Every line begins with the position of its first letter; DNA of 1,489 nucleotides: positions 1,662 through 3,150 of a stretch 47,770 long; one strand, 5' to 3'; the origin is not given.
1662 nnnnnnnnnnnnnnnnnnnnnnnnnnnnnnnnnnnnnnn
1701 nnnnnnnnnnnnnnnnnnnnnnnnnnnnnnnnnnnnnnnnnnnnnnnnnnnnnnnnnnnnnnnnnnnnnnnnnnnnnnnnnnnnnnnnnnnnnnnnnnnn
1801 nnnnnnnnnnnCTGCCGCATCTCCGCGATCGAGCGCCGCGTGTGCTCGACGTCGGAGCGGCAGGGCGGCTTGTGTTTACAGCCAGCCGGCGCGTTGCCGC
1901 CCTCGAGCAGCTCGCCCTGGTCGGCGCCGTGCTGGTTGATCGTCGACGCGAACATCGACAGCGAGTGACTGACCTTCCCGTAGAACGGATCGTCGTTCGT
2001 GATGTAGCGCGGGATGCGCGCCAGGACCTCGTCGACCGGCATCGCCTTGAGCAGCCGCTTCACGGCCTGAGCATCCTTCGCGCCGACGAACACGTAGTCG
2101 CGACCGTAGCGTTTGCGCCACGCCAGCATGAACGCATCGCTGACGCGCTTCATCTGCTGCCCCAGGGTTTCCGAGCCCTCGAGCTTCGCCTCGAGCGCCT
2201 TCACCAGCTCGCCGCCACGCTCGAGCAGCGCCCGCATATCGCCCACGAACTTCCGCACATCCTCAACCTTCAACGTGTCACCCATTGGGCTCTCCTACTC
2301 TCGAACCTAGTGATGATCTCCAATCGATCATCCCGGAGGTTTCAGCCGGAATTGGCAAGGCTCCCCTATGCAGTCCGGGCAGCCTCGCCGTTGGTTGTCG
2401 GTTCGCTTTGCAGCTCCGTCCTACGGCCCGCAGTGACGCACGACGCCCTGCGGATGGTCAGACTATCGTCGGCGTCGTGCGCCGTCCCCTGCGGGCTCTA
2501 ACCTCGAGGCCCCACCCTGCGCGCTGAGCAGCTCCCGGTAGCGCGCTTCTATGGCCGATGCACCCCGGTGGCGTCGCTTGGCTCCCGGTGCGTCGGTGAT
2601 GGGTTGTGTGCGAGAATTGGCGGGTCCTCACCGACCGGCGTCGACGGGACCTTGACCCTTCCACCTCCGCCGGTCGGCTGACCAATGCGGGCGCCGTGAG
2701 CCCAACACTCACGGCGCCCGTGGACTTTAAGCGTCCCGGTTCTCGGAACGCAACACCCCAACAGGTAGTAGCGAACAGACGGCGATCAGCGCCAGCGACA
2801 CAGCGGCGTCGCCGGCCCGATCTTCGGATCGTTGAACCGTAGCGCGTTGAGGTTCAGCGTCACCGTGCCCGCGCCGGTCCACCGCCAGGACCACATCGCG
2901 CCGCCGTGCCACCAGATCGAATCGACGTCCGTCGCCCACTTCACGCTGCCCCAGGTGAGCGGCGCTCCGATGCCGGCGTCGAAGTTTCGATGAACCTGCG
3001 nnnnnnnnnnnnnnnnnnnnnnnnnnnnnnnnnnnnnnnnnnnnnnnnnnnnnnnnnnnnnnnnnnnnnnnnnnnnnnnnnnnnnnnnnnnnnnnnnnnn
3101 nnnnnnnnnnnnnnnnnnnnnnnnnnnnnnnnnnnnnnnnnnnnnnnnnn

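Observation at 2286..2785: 500-bp gene-free, hairpin-dense region between the early operon and the replication genes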

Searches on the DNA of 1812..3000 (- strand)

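Call 6: search_rna_families(source=window, start=2100, end=3000, threshold=evalue, max_evalue=10, show_alignments=3)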
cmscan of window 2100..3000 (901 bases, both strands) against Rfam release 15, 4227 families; matches with E-value up to 10: 6.
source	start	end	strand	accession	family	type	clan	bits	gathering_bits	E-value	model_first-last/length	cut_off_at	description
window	2628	2680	-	RF02014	mir-1178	Gene; miRNA;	-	17.4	75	4.1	1-91/91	no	mir-1178 microRNA precursor family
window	2463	2495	+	RF01333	CRISPR-DR20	Gene; CRISPR;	-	16.2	42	3.1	1-36/36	no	CRISPR RNA direct repeat element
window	2682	2722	-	RF01546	TB6Cs1H1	Gene; snRNA; snoRNA; HACA-box;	-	16.1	40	1.8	14-54/66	no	Trypanosomatid snoRNA TB6Cs1H1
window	2300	2365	-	RF02126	GHRLOS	Gene; lncRNA;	-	14.1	48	0.89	1-70/70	no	Ghrelin opposite strand RNA conserved region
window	2608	2726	+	RF02342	ar7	Gene; sRNA;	-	13.6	60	4.5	1-145/145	no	Alphaproteobacterial sRNA ar7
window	2791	2816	-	RF02243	Xoo8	Gene; sRNA;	-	10.2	90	2.9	23-48/323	no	Proteobacterial sRNA Xoo8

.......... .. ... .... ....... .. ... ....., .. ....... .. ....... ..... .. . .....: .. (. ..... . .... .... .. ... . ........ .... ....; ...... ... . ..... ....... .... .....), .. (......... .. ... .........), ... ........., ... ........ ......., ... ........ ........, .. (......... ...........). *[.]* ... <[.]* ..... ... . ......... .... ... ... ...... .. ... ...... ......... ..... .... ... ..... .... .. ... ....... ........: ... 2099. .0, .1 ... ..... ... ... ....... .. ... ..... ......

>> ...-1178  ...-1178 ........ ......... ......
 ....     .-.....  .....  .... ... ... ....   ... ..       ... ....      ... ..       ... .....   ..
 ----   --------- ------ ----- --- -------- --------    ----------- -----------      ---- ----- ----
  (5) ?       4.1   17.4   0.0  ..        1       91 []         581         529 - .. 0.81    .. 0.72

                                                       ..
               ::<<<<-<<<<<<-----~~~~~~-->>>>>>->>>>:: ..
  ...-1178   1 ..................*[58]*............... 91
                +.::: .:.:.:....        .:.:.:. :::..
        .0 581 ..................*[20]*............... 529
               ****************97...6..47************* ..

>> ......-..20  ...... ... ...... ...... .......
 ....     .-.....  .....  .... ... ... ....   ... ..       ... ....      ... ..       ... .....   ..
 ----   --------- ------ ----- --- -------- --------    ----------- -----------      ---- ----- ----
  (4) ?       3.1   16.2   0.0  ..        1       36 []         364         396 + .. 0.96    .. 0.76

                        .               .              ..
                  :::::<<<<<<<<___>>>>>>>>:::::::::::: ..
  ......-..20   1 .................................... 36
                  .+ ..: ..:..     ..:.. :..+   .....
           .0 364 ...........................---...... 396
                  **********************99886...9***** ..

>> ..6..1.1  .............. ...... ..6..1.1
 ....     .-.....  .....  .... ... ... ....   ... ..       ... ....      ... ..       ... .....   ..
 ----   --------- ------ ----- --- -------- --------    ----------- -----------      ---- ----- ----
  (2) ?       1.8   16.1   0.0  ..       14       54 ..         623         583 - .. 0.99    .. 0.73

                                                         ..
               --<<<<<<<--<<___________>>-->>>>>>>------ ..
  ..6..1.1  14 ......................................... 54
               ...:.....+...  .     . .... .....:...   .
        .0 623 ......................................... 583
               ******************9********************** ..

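Call 51: build_rna_model(alignment_id=A6)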
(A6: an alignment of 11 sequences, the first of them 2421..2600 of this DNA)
Model R1 built from alignment A6 (11 sequences, 187 columns); structure: RNAalifold consensus.
model positions 177; base pairs 53; branch points 4; effective number of sequences 0.96; information 0.59 bits per position. Calibrated on 0.2 Mb of random sequence (short: E-values are rough).
structure used (alignment columns):
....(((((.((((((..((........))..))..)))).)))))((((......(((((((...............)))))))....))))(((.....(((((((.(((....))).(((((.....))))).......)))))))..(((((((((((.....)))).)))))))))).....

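Call 52: search_with_rna_model(model_id=R1, sources=[window, L001, L002, L003, L004, L005, L006, L007, L008, L009, L010, L011, L012, L013, L014, L015, L017, L018, L019, L020, L021, L023, L025, L026, L027, L028, L029], max_evalue=1, show_alignments=0)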
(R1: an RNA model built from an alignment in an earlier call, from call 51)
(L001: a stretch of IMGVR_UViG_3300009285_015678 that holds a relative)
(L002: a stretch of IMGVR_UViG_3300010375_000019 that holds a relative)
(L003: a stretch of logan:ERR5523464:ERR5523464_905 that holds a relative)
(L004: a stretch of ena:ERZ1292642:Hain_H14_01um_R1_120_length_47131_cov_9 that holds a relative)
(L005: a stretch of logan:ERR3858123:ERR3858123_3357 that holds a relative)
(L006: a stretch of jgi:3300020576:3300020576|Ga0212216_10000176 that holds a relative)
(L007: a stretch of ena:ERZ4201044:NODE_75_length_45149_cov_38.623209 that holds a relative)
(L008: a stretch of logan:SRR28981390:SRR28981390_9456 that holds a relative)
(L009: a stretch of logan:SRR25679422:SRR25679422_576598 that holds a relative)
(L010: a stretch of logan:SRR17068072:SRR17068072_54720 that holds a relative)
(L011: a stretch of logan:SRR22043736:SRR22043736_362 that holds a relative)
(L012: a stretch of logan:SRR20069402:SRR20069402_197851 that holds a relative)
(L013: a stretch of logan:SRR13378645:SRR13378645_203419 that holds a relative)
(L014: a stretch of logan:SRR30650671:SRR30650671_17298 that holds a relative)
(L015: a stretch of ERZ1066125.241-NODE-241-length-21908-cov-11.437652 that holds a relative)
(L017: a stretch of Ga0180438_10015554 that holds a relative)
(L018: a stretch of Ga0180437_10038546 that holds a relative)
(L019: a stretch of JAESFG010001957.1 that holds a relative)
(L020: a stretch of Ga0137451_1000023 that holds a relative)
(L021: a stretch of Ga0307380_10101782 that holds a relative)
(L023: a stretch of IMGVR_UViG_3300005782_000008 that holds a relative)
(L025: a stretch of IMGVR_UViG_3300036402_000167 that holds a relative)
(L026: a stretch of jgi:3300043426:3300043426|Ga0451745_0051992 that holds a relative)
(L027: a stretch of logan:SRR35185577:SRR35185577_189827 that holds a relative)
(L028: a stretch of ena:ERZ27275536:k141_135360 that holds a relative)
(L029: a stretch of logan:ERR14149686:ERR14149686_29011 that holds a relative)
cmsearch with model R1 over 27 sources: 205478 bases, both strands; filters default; matches with E-value up to 1: 21.
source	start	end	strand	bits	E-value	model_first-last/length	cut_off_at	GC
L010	4701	4877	+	196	3.8e-43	1-177/177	no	0.7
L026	427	601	+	193.1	1.8e-42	1-177/177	no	0.69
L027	411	585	+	193.1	1.8e-42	1-177/177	no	0.69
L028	1083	1259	+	184.2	1.9e-40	1-177/177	no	0.71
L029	739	913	+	181.4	8.3e-40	1-177/177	no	0.73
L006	4703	4877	+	178.7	3.6e-39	1-177/177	no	0.7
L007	4703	4877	+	178.7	3.6e-39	1-177/177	no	0.7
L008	3093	3267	+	178.7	3.6e-39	1-177/177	no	0.7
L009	4667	4841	+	178.7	3.6e-39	1-177/177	no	0.7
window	2420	2600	-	162.4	1.9e-35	1-177/177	no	0.71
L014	4026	4202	+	162.1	2.3e-35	1-177/177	no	0.75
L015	2182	2361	+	158.4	1.6e-34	1-177/177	no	0.72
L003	4691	4870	+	154.2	1.5e-33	1-177/177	no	0.73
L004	4694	4870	+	146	1.1e-31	1-177/177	no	0.72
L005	1095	1271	+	146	1.1e-31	1-177/177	no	0.72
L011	259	438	+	133.4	8.8e-29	1-177/177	no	0.74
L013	300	457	+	12.6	0.48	1-177/177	no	0.67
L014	5214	5304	-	11.5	0.83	1-177/177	no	0.71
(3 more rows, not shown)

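Call 56: search_with_rna_model(model_id=R1, sources=[L030, L031, L032, L033], max_evalue=1)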
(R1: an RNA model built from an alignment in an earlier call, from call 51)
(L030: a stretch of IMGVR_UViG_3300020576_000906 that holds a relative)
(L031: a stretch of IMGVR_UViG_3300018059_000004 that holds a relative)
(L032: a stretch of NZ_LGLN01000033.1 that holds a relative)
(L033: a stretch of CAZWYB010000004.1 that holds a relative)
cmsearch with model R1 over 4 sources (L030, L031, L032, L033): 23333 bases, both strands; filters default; matches with E-value up to 1: 4.
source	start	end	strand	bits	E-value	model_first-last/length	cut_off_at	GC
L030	1006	1180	+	178.7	4.1e-40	1-177/177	no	0.7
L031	3776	3959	+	111.3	1.2e-24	1-177/177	no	0.73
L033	5411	5567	+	11.2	0.11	1-177/177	no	0.67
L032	6511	6544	-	8.7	0.41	97-135/177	no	0.65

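Call 61: search_with_rna_model(model_id=R1, sources=[L034, L035, L036], max_evalue=1)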
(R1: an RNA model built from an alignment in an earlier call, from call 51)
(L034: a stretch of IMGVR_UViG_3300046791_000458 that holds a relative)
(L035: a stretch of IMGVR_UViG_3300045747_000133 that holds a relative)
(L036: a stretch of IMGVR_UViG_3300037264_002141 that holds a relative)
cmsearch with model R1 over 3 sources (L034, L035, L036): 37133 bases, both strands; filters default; matches with E-value up to 1: 1.
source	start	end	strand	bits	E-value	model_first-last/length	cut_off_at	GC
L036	9398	9577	-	93.2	2.7e-20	1-177/177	no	0.74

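Call 86: search_rna_families(source=L013, start=4200, end=5010, threshold=evalue, max_evalue=1)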
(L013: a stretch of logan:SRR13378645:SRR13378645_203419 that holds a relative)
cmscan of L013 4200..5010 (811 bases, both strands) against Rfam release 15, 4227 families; matches with E-value up to 1: 1.
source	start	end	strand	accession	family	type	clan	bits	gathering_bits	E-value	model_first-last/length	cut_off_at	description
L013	4269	4302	-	RF03934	mir-m107-1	Gene; miRNA;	-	19.5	83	0.93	9-57/65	no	mir-m107-1 microRNA precursor family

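Call 87: search_rna_families(sources=[L006, L031, L036, L014, L003], threshold=gathering)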
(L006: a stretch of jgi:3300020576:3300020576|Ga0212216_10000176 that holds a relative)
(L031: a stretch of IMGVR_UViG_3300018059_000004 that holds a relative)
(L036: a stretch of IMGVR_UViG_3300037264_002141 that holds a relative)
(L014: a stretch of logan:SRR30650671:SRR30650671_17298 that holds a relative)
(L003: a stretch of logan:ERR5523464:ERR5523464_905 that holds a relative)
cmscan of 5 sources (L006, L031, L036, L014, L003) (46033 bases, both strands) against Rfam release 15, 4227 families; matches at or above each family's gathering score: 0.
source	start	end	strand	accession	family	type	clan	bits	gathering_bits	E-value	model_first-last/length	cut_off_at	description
